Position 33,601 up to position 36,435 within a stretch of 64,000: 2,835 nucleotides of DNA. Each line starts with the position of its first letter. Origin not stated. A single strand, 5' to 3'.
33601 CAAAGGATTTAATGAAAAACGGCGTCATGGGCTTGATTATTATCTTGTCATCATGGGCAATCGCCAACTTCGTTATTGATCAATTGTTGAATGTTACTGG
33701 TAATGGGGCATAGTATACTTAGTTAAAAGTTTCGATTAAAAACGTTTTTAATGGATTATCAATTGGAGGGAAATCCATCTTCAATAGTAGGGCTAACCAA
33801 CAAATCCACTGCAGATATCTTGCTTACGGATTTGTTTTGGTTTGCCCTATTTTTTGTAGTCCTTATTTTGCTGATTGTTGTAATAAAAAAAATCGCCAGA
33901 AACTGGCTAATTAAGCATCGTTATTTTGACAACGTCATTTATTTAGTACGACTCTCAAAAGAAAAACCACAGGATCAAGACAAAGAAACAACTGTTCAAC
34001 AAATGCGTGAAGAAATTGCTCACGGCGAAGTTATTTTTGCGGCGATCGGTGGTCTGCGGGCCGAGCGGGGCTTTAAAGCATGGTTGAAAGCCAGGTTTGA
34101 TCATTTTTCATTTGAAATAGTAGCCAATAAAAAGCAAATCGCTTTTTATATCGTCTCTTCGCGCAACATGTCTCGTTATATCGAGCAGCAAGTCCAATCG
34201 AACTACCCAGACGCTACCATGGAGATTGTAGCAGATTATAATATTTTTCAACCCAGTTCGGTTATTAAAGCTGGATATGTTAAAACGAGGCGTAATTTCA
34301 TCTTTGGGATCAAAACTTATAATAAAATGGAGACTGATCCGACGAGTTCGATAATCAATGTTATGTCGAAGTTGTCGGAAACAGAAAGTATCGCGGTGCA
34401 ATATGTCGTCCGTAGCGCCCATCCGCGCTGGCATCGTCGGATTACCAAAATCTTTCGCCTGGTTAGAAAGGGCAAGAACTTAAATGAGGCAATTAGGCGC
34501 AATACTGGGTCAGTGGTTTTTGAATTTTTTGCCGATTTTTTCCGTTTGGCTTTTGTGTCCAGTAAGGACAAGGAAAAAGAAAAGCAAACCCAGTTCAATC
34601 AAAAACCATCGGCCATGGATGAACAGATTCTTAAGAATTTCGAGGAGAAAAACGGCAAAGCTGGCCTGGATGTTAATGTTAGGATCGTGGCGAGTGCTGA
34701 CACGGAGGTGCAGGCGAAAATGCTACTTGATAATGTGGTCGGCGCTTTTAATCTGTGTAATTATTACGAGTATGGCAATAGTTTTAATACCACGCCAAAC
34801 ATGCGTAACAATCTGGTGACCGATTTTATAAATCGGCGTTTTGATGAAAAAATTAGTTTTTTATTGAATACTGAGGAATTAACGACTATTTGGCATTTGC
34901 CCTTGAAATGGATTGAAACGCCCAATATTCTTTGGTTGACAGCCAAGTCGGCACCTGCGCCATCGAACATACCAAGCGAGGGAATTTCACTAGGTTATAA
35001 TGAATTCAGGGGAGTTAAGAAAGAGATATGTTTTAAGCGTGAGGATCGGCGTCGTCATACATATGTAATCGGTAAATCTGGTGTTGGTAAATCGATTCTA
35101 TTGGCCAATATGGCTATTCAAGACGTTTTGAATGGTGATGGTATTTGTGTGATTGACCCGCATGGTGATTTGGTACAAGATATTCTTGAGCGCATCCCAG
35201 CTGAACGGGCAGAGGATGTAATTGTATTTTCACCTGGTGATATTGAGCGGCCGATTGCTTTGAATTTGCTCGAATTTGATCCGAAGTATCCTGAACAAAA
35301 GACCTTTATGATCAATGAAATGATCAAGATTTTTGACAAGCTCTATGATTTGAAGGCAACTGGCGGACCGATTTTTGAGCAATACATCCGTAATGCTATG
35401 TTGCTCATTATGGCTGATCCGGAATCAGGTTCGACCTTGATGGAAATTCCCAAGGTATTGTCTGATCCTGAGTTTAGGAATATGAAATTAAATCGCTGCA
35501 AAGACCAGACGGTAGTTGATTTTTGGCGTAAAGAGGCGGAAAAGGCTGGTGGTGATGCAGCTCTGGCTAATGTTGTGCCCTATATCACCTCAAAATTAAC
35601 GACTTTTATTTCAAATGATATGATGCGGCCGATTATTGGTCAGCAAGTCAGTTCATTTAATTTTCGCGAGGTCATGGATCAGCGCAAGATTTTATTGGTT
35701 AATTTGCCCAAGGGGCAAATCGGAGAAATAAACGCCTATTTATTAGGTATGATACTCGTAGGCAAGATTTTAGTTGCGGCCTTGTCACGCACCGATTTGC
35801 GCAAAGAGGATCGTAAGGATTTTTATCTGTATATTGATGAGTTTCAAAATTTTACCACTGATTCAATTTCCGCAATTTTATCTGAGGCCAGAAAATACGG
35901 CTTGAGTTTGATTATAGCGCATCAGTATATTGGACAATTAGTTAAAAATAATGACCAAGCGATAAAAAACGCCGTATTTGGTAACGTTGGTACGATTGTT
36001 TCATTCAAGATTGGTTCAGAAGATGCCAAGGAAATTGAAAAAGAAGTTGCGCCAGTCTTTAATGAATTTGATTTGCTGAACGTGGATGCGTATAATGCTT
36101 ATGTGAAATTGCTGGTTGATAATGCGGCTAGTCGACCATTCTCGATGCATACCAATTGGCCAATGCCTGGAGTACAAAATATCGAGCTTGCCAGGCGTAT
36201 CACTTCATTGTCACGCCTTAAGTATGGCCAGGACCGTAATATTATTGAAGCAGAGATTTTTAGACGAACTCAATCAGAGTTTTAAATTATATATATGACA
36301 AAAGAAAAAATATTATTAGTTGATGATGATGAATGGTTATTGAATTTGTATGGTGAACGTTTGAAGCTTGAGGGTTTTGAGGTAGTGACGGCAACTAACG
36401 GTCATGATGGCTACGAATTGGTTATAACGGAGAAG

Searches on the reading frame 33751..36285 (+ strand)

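Call 44: search_protein_families(library=pfam, proteins=[window:33751-36285:+], max_evalue=0.001)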
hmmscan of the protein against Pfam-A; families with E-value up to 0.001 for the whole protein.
window:33751-36285:+ (844 aa): 5 families
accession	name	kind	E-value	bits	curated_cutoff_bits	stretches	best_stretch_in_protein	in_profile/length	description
PF10412.15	TrwB_AAD_bind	-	9.6e-09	35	20.5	1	682-759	237-316/387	Type IV secretion-system coupling protein DNA-binding domain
PF02534.20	T4SS-DNA_transf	-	1.3e-08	34.6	20.1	1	434-766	44-382/468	Type IV secretory system Conjugative DNA transfer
PF12696.13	TraG-D_C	-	2.2e-07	31.3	22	1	691-758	2-70/126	TraM recognition site of TraD and TraG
PF01935.23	DUF87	-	4e-05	24.3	23.2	1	434-511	23-94/220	Helicase HerA, central domain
PF13401.12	AAA_22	-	0.00064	20.5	27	0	432-482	3-54/130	AAA domain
